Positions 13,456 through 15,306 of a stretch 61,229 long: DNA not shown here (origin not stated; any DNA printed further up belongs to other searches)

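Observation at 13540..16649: Three-gene insertion right after sucAB: Schlafen/AlbA_2-HATPase_c_4-wHTH protein, DUF2442 protein and COG3183 HNH nuclease (candidate uncharacterised defence locus)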

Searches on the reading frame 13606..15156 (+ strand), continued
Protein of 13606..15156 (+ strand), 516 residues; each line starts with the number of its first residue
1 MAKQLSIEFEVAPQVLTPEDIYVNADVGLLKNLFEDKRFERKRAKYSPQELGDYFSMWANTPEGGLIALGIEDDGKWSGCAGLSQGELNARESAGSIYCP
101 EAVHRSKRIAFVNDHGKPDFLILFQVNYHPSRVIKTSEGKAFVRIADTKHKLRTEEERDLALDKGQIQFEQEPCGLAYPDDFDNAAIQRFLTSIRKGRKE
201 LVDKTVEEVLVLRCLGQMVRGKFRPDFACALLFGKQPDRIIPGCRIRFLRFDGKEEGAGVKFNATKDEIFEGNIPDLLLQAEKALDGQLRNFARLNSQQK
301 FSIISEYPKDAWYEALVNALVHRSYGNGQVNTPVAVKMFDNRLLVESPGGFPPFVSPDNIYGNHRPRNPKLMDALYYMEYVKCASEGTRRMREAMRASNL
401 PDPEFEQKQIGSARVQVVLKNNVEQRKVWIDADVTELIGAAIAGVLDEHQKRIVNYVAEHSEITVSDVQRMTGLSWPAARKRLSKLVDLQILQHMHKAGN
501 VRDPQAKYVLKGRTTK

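Call 89: fold_search(model_id=the predicted structure, library=pdb)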
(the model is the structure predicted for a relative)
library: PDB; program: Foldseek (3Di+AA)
matches with E <= 10: 1328; with E <= 0.001: 14
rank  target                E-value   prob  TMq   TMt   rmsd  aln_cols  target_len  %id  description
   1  3lmm_A                1.5e-23  1.00  0.40  0.42  19.6       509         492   20  Crystal Structure of the DIP2311 protein from Corynebacterium diphtheriae, Northeast Structural Genomics Consortium Ta (released 2010-02-16)
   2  3lmm_D                3.9e-23  1.00  0.38  0.35  18.5       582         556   17  Crystal Structure of the DIP2311 protein from Corynebacterium diphtheriae, Northeast Structural Genomics Consortium Ta (released 2010-02-16)
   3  3lmm_B                1.0e-22  1.00  0.37  0.35  18.5       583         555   17  Crystal Structure of the DIP2311 protein from Corynebacterium diphtheriae, Northeast Structural Genomics Consortium Ta (released 2010-02-16)
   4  3lmm_C                2.9e-22  1.00  0.37  0.40  20.6       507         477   20  Crystal Structure of the DIP2311 protein from Corynebacterium diphtheriae, Northeast Structural Genomics Consortium Ta (released 2010-02-16)
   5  7fex                  1.9e-05  1.00  0.19  0.29   9.1       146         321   21  Crystal structure of Sus scrofa Schlafen11 N-terminal domain (2.69 A) (released 2023-06-07)
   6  7zel_A                1.9e-05  1.00  0.18  0.12  19.1       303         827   13  Human SLFN11 dimer apoenzyme (released 2022-09-28)
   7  9nyy_B                4.0e-05  1.00  0.17  0.11  18.3       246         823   16  Nucleic acid bound human SLFN14, State 1 (released 2025-07-09)
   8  7zep_A                8.0e-05  0.99  0.18  0.12  19.1       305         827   14  Human SLFN11 E209A dimer (released 2022-09-28)
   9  7lre_A                1.1e-04  0.98  0.20  0.20  20.5       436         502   12  Cryo-EM of the SLFN12-PDE3A complex: SLFN12 body refinement (released 2021-06-09)
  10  7lrd_A                1.1e-04  0.98  0.20  0.20  20.5       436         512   12  Cryo-EM of the SLFN12-PDE3A complex: Consensus subset model (released 2021-06-09)
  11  7q3z_A                4.4e-04  1.00  0.19  0.29   8.6       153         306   17  DNA/RNA binding protein (released 2022-01-26)
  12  9jr9_B                4.7e-04  1.00  0.18  0.12  11.1       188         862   15  Electronic microscopy structure of human schlafen14-E211A dimer (released 2025-08-06)
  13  9nyy_A                5.3e-04  1.00  0.16  0.11  17.2       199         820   16  Nucleic acid bound human SLFN14, State 1 (released 2025-07-09)
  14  9jr9_A                5.3e-04  1.00  0.18  0.11  16.1       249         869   15  Electronic microscopy structure of human schlafen14-E211A dimer (released 2025-08-06)
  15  7q3z_B                1.3e-03  1.00  0.19  0.29   8.7       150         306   15  DNA/RNA binding protein (released 2022-01-26)
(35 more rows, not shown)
